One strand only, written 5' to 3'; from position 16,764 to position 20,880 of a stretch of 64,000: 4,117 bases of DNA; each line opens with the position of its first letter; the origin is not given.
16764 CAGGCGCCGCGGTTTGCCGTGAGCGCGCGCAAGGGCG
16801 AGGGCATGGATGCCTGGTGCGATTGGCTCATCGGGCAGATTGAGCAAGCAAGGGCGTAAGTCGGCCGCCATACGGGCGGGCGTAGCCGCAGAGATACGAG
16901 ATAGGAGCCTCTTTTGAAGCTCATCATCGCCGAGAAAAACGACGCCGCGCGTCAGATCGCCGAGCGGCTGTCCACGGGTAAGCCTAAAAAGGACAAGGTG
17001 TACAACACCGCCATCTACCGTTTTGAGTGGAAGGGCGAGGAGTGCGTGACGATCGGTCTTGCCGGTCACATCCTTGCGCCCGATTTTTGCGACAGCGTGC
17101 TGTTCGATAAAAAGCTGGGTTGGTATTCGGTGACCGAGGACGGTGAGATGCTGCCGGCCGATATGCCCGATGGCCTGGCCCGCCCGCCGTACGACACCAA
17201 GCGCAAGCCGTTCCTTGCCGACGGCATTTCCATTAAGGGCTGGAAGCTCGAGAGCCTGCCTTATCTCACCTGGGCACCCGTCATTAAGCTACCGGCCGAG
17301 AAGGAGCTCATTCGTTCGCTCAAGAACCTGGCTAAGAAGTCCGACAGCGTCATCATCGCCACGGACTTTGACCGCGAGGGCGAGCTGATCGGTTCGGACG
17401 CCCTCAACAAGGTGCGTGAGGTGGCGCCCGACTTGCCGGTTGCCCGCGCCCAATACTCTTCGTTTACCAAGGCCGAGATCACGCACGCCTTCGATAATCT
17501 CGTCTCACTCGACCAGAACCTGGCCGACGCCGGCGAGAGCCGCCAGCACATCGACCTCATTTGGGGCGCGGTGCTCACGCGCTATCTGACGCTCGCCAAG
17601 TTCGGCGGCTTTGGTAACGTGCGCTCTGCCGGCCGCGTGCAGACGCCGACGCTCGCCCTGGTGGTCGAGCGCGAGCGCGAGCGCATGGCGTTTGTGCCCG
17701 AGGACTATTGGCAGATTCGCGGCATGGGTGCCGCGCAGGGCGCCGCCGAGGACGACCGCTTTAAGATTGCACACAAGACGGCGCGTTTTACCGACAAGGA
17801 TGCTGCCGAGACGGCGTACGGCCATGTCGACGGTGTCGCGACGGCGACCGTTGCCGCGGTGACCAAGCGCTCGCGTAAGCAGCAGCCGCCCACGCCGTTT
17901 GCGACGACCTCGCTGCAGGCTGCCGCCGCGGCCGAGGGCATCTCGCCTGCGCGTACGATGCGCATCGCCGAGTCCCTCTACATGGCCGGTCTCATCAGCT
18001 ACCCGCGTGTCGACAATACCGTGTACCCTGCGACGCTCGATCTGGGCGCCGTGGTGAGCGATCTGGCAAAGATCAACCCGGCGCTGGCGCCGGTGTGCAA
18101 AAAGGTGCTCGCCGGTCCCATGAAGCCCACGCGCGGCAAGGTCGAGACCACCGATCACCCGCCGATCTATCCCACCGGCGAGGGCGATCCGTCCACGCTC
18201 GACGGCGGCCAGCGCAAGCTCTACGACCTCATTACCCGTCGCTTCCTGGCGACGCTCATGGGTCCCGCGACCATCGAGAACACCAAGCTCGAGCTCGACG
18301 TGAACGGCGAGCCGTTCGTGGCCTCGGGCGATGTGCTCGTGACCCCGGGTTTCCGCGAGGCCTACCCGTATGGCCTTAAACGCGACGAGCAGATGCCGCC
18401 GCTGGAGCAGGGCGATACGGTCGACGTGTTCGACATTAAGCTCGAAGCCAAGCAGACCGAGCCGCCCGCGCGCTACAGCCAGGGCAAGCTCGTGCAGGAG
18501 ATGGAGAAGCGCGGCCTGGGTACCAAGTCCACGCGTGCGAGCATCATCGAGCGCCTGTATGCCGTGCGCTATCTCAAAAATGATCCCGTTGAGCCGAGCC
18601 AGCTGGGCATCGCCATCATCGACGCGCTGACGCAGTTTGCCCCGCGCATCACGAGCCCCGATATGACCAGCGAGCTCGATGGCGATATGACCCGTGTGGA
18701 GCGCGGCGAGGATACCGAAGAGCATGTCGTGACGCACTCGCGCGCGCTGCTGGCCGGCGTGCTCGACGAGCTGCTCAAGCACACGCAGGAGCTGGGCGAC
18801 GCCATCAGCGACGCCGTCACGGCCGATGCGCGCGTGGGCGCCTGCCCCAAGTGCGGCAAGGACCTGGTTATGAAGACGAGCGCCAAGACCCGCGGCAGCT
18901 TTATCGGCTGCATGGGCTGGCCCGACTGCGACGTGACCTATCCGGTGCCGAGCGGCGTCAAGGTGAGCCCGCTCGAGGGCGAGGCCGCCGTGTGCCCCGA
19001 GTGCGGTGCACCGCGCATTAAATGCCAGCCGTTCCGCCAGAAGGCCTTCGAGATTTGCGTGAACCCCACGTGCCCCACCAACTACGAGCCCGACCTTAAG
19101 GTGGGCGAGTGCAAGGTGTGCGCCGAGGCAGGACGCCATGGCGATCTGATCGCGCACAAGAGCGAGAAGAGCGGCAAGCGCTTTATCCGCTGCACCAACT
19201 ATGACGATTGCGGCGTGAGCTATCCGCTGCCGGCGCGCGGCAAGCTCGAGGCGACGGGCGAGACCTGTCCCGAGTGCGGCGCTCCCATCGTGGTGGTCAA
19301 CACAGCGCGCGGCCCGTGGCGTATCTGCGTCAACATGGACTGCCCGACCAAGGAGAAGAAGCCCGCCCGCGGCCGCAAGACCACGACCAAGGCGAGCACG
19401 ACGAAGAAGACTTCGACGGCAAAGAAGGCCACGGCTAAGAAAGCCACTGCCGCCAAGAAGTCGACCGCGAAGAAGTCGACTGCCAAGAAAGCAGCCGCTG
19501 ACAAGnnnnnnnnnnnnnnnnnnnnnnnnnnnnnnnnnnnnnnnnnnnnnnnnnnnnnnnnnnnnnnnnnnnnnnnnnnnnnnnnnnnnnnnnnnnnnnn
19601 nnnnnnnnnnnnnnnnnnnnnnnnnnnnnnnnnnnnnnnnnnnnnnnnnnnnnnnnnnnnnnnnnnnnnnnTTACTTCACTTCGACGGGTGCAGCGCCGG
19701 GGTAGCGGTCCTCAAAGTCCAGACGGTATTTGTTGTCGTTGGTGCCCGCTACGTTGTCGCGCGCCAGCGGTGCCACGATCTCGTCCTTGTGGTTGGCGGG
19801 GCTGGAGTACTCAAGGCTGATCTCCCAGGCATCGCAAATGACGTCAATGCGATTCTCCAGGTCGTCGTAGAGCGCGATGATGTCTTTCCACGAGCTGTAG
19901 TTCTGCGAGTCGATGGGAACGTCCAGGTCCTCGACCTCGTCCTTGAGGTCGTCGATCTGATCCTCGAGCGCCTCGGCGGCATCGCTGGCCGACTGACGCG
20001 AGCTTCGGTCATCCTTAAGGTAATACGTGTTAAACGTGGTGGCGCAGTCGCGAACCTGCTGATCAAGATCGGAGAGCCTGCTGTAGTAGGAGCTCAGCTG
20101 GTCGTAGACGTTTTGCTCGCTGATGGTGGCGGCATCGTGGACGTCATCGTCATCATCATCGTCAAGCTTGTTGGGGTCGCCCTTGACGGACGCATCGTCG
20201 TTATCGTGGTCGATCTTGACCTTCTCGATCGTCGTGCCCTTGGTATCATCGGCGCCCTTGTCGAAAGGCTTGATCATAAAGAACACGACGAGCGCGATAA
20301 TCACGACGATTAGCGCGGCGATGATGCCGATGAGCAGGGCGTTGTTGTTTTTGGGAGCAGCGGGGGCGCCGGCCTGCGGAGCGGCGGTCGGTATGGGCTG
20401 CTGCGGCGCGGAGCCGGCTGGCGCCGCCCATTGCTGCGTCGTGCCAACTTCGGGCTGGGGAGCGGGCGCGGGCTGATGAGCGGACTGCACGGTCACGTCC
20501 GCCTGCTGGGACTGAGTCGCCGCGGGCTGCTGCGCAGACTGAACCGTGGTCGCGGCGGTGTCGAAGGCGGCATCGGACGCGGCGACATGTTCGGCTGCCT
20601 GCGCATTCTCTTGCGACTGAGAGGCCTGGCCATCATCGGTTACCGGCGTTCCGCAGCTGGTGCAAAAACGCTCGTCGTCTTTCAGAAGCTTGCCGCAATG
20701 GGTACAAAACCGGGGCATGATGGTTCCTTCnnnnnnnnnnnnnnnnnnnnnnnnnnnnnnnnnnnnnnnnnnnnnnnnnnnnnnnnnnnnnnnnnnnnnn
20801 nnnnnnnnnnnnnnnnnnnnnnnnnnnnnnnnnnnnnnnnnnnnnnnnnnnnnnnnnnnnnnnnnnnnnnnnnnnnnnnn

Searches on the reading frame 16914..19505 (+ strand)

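Call 10: search_protein_families(library=pfam, proteins=[window:16914-19505:+], max_evalue=0.0001)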
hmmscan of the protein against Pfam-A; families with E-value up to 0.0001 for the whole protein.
window:16914-19505:+ (864 aa): 3 families
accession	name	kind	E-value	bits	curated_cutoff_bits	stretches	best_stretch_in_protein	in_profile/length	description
PF01131.25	Topoisom_bac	-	2.1e-118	396.4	35.1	1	199-606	2-410/411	DNA topoisomerase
PF01396.24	Zn_ribbon_Top1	-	7.9e-17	61.2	32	1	642-679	2-37/39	Topoisomerase DNA binding C4 zinc finger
PF01751.28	Toprim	-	1.9e-11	44.4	23.1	1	2-173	1-86/96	Toprim domain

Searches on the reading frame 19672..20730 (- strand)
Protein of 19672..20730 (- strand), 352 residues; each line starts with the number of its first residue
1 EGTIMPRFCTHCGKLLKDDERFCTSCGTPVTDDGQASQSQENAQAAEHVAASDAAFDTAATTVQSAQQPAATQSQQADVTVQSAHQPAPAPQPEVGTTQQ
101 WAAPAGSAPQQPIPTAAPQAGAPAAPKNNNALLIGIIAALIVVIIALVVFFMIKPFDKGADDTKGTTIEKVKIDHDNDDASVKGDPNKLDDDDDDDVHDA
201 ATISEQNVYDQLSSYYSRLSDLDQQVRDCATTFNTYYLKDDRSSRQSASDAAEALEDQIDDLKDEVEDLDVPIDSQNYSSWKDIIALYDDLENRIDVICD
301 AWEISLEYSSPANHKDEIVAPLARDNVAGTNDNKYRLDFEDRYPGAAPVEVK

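Call 10: search_protein_families(library=pfam, proteins=[window:19672-20730:-], max_evalue=0.0001)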
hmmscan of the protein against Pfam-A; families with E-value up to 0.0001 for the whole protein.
window:19672-20730:- (352 aa): 2 families
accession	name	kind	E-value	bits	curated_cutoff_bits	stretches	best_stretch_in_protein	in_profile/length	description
PF13240.11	Zn_Ribbon_1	-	1.7e-08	34.4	25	1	8-30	1-23/23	zinc-ribbon domain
PF13248.11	Zn_ribbon_3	-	2.4e-05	24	27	1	9-29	5-25/26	zinc-ribbon domain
